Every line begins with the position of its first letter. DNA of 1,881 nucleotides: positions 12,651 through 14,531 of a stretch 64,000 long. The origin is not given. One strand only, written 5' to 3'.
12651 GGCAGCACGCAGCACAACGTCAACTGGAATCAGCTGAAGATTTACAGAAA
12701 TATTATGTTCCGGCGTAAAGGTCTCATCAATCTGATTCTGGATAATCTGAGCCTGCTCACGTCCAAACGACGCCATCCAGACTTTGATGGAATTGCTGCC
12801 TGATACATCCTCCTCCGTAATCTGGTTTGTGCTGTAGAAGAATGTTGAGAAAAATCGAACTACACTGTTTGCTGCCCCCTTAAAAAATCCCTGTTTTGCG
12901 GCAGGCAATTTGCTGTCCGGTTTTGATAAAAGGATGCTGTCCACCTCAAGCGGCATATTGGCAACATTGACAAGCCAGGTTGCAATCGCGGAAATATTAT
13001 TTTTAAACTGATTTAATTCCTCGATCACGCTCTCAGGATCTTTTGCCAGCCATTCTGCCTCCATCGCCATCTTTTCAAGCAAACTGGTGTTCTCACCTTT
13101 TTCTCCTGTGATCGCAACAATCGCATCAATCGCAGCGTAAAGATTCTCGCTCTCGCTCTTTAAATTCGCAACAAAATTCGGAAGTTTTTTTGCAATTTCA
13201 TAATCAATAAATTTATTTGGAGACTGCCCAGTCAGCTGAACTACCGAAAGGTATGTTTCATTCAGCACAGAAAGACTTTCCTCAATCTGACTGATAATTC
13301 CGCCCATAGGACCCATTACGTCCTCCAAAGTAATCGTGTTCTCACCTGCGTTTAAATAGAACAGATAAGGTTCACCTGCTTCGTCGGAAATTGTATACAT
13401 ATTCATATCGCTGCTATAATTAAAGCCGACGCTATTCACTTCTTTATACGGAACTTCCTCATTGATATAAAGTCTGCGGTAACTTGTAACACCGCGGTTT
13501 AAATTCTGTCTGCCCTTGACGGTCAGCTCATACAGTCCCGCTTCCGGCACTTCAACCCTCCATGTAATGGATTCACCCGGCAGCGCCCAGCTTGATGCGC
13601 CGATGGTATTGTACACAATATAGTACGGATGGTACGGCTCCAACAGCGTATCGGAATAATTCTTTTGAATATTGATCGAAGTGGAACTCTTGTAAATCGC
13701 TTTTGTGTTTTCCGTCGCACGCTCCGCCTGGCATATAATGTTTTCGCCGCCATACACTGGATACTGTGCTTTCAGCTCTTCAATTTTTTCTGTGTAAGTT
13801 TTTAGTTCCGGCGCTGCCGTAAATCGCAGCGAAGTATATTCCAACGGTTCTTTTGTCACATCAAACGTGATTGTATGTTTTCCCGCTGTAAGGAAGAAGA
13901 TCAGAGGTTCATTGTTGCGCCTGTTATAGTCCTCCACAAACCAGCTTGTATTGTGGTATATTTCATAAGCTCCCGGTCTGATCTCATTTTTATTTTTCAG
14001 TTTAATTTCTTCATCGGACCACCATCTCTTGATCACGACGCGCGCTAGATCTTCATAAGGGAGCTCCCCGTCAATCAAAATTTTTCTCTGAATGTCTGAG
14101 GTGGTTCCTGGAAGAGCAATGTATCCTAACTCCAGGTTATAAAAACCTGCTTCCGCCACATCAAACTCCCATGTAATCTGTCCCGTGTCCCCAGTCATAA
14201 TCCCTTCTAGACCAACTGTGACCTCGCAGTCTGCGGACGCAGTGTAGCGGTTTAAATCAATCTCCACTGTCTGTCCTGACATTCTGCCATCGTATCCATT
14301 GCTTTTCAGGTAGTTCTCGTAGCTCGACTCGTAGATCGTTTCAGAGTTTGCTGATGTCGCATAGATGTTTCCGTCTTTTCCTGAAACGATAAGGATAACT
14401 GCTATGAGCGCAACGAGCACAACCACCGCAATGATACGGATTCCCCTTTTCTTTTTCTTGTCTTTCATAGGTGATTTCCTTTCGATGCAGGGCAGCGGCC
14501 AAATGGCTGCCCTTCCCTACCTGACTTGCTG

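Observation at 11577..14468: Unusual fusion protein: TM anchor plus two CBM-like repeats plus an ABC solute-binding domain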

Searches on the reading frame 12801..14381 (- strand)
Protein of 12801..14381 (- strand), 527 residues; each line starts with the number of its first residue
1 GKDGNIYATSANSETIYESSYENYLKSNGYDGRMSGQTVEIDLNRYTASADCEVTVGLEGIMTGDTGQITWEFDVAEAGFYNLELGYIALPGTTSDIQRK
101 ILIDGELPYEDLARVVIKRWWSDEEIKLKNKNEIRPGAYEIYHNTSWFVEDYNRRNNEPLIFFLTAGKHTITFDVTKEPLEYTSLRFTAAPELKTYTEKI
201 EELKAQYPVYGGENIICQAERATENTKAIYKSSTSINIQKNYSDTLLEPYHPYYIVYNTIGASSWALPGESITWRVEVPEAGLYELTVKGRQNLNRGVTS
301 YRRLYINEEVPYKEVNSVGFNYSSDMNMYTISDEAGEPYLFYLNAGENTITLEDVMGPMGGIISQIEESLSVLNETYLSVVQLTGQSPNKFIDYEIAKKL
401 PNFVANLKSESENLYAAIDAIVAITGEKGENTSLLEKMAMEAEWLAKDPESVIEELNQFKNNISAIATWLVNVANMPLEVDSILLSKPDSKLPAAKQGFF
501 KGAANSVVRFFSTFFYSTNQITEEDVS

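Call 25: search_protein_representatives(protein=window:12819-14351:-)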
Query: 511 residues. Proteins with E-value up to 0.001 (for the whole library): 1763; up to 1e-10: 1273; up to 1e-30: 781. The best 150 are listed.
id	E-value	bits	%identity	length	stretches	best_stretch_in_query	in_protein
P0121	1.4e-218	743.1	65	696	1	3-511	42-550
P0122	1.2e-182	624.7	56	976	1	3-511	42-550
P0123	3.4e-144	497.9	55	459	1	6-420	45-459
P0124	3.1e-143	494.7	47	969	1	3-507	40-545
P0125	9.3e-126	437.0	43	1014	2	50-510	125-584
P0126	1.1e-108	380.7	41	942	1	56-507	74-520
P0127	1.9e-100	353.5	38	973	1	7-507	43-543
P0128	8.3e-90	318.5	35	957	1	10-503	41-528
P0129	4.1e-88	312.9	36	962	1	7-504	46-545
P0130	1.5e-80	288.0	36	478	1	9-443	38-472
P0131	3.3e-80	286.8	32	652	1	10-505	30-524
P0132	1.8e-78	281.1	33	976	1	47-511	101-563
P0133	4.0e-78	279.9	33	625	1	40-507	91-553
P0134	1.7e-77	277.8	34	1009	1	6-509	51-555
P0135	9.2e-77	275.4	34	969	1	31-510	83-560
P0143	8.3e-75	269.0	31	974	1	5-506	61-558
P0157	1.7e-71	258.1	30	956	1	12-493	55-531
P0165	1.1e-70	255.4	33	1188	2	121-505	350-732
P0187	2.1e-68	247.9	32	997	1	4-506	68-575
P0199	2.4e-67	244.4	33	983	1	10-506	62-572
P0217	7.2e-65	236.2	28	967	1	49-509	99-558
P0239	9.8e-63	229.2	33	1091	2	96-500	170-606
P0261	4.0e-61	223.9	27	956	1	8-506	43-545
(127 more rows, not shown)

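Call 41: find_encoding_contigs(protein=P0128, flank=10000, max_places=2)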
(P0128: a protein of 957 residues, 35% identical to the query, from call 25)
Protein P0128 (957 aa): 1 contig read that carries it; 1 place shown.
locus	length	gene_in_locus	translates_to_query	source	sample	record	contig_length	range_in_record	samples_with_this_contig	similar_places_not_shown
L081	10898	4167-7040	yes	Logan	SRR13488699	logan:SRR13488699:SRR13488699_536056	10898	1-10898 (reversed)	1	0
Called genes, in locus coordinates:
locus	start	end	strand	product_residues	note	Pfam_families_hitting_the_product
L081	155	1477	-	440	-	PF00883:Peptidase_M17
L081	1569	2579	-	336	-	PF00704:Glyco_hydro_18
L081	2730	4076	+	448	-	PF01547:SBP_bac_1, PF13416:SBP_bac_8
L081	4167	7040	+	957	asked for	PF01547:SBP_bac_1, PF13416:SBP_bac_8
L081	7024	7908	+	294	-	PF00528:BPD_transp_1 (weak)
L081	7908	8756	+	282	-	PF00528:BPD_transp_1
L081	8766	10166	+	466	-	PF01436:NHL (faint)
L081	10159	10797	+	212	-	PF04893:Yip1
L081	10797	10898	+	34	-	?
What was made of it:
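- A fifth paralogue contig (L081) shows the same order as far as Yip1 before it ends (call 41).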

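Call 42: find_encoding_contigs(protein=P0157, flank=10000, max_places=2)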
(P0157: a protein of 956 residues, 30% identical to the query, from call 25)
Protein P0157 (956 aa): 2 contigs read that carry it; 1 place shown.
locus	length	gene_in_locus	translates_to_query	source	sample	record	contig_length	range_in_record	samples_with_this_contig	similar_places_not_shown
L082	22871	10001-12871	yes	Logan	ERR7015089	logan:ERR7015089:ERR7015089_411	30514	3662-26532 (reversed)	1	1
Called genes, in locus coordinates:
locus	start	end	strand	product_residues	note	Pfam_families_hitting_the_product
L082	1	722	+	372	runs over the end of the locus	PF08240:ADH_N, PF16912:Glu_dehyd_C (weak), PF00107:ADH_zinc_N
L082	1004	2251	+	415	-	PF01408:GFO_IDH_MocA, PF21252:Glyco_hydro_109_C (weak)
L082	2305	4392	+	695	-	PF08532:Glyco_hydro_42M, PF22369:GLMA_2nd (weak)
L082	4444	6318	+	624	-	-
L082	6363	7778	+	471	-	-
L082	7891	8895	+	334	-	-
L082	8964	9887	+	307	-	-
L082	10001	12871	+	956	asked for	PF01547:SBP_bac_1, PF13416:SBP_bac_8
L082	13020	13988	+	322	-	PF00528:BPD_transp_1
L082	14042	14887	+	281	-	PF00528:BPD_transp_1 (faint)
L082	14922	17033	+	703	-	PF01436:NHL (faint), PF04893:Yip1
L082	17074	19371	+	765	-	PF18952:DUF5696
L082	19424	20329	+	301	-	PF00528:BPD_transp_1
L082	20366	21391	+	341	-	PF00528:BPD_transp_1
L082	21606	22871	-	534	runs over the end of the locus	PF00728:Glyco_hydro_20, PF18088:Glyco_H_20C_C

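Call 43: find_encoding_contigs(protein=P0217, flank=10000, max_places=2)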
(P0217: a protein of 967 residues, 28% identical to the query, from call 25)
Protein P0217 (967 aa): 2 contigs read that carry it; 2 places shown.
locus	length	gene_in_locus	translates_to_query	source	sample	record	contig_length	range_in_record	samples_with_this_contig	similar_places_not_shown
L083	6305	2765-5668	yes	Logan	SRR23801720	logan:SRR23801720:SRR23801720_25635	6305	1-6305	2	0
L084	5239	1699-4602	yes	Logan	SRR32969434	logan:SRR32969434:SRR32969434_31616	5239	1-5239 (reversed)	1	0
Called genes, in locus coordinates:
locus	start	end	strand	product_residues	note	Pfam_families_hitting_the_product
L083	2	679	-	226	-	?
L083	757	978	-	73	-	PF12669:FeoB_associated (weak)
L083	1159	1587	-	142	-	-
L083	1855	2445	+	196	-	PF12917:YfbR-like, PF13023:HD_3, PF01966:HD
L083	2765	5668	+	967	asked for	PF01547:SBP_bac_1, PF13416:SBP_bac_8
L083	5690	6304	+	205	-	?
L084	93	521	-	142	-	-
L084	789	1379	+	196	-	PF12917:YfbR-like, PF13023:HD_3, PF01966:HD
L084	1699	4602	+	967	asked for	PF01547:SBP_bac_1, PF13416:SBP_bac_8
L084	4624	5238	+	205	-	?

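Call 44: find_encoding_contigs(protein=P0261, flank=10000, max_places=2)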
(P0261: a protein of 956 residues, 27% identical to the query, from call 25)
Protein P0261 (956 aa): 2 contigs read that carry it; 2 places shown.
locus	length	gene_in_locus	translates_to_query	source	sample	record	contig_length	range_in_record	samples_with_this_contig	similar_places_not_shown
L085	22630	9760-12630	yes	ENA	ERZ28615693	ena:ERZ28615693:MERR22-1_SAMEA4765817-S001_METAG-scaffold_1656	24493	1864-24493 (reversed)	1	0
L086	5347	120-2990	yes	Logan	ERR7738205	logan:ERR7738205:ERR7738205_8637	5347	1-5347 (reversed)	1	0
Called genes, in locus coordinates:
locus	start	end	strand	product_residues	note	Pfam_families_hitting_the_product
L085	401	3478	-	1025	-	PF02837:Glyco_hydro_2_N, PF22666:Glyco_hydro_2_N2 (weak), PF00703:Glyco_hydro_2, PF02836:Glyco_hydro_2_C, PF16353:LacZ_4, PF02929:Bgal_small_N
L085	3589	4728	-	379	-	PF00392:GntR, PF13407:Peripla_BP_4, PF00532:Peripla_BP_1, PF13377:Peripla_BP_3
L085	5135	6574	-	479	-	PF07745:Glyco_hydro_53 (weak)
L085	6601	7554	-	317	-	-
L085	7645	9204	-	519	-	-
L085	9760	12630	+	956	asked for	PF01547:SBP_bac_1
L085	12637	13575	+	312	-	PF00528:BPD_transp_1 (weak)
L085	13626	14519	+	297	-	PF00528:BPD_transp_1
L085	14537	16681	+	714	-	PF01436:NHL (faint), PF04893:Yip1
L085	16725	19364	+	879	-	PF18952:DUF5696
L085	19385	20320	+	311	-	-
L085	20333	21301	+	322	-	PF00528:BPD_transp_1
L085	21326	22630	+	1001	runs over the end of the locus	-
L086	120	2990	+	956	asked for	PF01547:SBP_bac_1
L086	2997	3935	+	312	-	PF00528:BPD_transp_1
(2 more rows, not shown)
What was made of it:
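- NHL/TPR and Yip1 are fused in L082 and L085, so the accessory proteins act together (calls 42, 44).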

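Call 45: search_protein_families(library=pfam, proteins=[window:12801-14381:-], max_evalue=10)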
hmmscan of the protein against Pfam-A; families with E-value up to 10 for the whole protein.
window:12801-14381:- (527 aa): 3 families
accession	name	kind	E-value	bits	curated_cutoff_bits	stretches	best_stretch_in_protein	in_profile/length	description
PF16990.11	CBM_35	-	1.3e-05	25.9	28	2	55-89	24-58/121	Carbohydrate binding module (family 35)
PF25275.1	Golvesin_C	-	7.3e-05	23.3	31.6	2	268-298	39-69/132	Golvesin C-terminal domain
PF09394.16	Inhibitor_I42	-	0.024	15.3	27.2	1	39-88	32-74/91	Chagasin family peptidase inhibitor I42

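Call 48: predict_structure(alignment_id=A2)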
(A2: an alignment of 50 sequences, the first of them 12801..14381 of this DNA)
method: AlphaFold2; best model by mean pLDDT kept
length: 527 residues; sequences in the alignment: 50
mean_pLDDT: 88.6   pTM: 0.87
mean pLDDT of the five models: 88.6, 85.5, 84.3, 83.1, 83.1
residues with pLDDT >= 90: 332; 70-90: 163; 50-70: 17; < 50: 15
segments of 3 or more residues with pLDDT < 50: 1-4, 517-527
pLDDT, mean of each block of 10 residues (from residue 1): 58 72 94 94 96 92 95 97 96 89 96 93 90 89 92 89 97 94 97 92 96 94 94 90 78 85 88 97 96 75 95 93 88 92 97 91 89 94 88 89 95 92 78 89 95 91 90 86 93 80 75 57 40
secondary structure, 60 per line:
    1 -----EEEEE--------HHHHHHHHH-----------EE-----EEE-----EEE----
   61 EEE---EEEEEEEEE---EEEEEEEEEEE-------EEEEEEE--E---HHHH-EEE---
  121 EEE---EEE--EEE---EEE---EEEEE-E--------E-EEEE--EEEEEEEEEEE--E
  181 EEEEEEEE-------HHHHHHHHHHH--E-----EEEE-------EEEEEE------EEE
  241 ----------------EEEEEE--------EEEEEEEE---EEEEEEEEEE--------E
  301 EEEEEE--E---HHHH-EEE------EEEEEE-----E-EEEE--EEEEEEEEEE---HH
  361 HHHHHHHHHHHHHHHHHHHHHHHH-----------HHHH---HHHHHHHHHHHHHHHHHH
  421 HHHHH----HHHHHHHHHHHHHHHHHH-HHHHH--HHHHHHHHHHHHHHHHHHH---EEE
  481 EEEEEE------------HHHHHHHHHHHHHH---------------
elements in order: E6-10 H19-27 E46-48 E54-56 E61-63 E67-75 E79-89 E97-103 H110-113 E115-117 E121-123 E127-129 E132-134 E138-140 E144-148 E161-164 E167-177 E180-188 H196-206 E215-218 E226-231 E238-240 E257-262 E271-278 E282-291 E300-306 H313-316 E318-320 E327-332 E340-343 E346-355 H359-384 H396-399 H403-425 H430-447 H449-453 H456-474 E478-486 H499-512
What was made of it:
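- The N-terminal module models as one rigid unit (pTM 0.87, call 48).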

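Call 51: find_encoding_contigs(protein=P0187, flank=10000, max_places=1)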
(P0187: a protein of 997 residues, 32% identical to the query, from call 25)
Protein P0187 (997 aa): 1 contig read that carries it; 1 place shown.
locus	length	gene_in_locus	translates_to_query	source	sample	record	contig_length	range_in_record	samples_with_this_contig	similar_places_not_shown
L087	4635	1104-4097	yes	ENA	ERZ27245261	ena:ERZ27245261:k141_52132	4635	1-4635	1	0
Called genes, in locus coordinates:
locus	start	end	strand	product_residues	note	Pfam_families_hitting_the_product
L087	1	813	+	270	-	?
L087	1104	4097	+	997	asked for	PF01547:SBP_bac_1, PF13416:SBP_bac_8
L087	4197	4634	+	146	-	?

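Call 52: find_encoding_contigs(protein=P0239, flank=10000, max_places=1)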
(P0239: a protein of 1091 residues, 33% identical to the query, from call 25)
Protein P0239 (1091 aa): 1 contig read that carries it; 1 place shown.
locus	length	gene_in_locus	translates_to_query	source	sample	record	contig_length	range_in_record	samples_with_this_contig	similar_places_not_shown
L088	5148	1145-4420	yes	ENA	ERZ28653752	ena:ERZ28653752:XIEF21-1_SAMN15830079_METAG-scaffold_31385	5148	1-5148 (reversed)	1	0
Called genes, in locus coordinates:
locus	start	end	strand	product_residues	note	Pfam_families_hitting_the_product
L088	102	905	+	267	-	PF21088:MS_channel_1st (weak), PF00924:MS_channel_2nd, PF21082:MS_channel_3rd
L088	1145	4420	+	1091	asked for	PF13416:SBP_bac_8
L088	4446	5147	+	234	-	?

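Call 79: find_encoding_contigs(protein=P0165, flank=10000, max_places=1)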
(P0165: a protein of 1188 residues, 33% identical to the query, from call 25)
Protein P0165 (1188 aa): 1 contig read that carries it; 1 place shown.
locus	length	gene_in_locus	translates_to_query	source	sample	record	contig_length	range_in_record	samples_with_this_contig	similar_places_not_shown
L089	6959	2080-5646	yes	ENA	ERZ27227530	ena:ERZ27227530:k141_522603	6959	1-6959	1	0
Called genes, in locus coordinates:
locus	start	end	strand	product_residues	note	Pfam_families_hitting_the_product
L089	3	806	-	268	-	?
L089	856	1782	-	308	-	PF02311:AraC_binding (faint), PF07883:Cupin_2 (weak), PF00165:HTH_AraC, PF12833:HTH_18, PF00165:HTH_AraC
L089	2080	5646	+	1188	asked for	PF01547:SBP_bac_1, PF13416:SBP_bac_8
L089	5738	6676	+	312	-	PF00528:BPD_transp_1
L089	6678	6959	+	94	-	?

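Call 80: find_encoding_contigs(protein=P0143, flank=10000, max_places=1)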
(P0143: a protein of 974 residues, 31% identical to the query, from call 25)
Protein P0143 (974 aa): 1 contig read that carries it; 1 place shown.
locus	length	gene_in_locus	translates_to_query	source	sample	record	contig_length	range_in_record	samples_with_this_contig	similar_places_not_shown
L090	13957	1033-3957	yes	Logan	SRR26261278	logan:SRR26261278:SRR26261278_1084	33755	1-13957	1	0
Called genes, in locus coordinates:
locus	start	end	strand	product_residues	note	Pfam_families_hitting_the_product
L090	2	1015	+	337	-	?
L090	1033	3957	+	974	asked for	PF01547:SBP_bac_1, PF13416:SBP_bac_8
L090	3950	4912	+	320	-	-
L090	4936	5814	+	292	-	PF00528:BPD_transp_1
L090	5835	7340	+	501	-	PF01436:NHL (faint)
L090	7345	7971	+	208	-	PF04893:Yip1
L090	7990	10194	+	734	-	PF18952:DUF5696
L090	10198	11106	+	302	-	PF00528:BPD_transp_1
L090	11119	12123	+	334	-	PF00528:BPD_transp_1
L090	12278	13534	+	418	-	PF04909:Amidohydro_2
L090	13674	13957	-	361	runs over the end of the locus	PF00392:GntR, PF00532:Peripla_BP_1, PF13407:Peripla_BP_4 (weak), PF13377:Peripla_BP_3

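Call 81: find_encoding_contigs(protein=P0199, flank=10000, max_places=1)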
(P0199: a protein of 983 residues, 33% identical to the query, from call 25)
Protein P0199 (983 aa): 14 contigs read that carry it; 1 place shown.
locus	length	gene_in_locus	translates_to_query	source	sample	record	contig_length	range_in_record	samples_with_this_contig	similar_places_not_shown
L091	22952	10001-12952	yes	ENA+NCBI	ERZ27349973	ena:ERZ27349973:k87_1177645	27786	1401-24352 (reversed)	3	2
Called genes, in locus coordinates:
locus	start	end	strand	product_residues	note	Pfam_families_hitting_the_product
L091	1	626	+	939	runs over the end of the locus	PF13491:FtsK_4TM, PF17854:FtsK_alpha, PF01580:FtsK_SpoIIIE, PF09397:FtsK_gamma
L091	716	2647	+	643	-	PF08497:Radical_SAM_N, PF04055:Radical_SAM, PF11842:DUF3362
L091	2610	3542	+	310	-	PF00753:Lactamase_B, PF23023:Anti-Pycsar_Apyc1 (weak), PF12706:Lactamase_B_2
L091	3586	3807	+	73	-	PF11213:DUF3006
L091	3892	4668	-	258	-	PF12833:HTH_18, PF00165:HTH_AraC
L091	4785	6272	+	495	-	PF22848:ASD1_dom, PF06964:Alpha-L-AF_C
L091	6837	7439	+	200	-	PF13302:Acetyltransf_3, PF00583:Acetyltransf_1, PF13523:Acetyltransf_8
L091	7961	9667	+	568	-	PF02837:Glyco_hydro_2_N, PF00703:Glyco_hydro_2 (weak), PF02836:Glyco_hydro_2_C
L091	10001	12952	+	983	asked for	PF01547:SBP_bac_1, PF13416:SBP_bac_8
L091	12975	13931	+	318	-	PF00528:BPD_transp_1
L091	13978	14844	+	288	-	PF00528:BPD_transp_1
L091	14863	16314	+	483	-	PF01436:NHL (faint), PF13414:TPR_11 (faint)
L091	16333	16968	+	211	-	PF04893:Yip1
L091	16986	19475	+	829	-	PF18952:DUF5696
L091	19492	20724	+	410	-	PF00528:BPD_transp_1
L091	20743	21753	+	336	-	PF00528:BPD_transp_1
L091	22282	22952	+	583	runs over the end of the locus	PF00150:Cellulase, PF03442:CBM_X2, PF18448:CBM46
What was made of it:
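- Closest known: Sus-like systems of Bacteroidota. Same: The neighbours seen here are GH18, GH20, GH2/GH53, GH51/GH5 and GH30/GH35 (calls 41-44, 81).
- Primary receptor: in L091 no conventional SBP gene is visible next to the cassette, so the long SBP appears to be its only SBP (call 81). In L091 it appears to be the only SBP for four permeases (call 81).
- Tried and rejected: I sampled paralogue contexts one by one instead (calls 41-44, 51, 52, 79-81).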
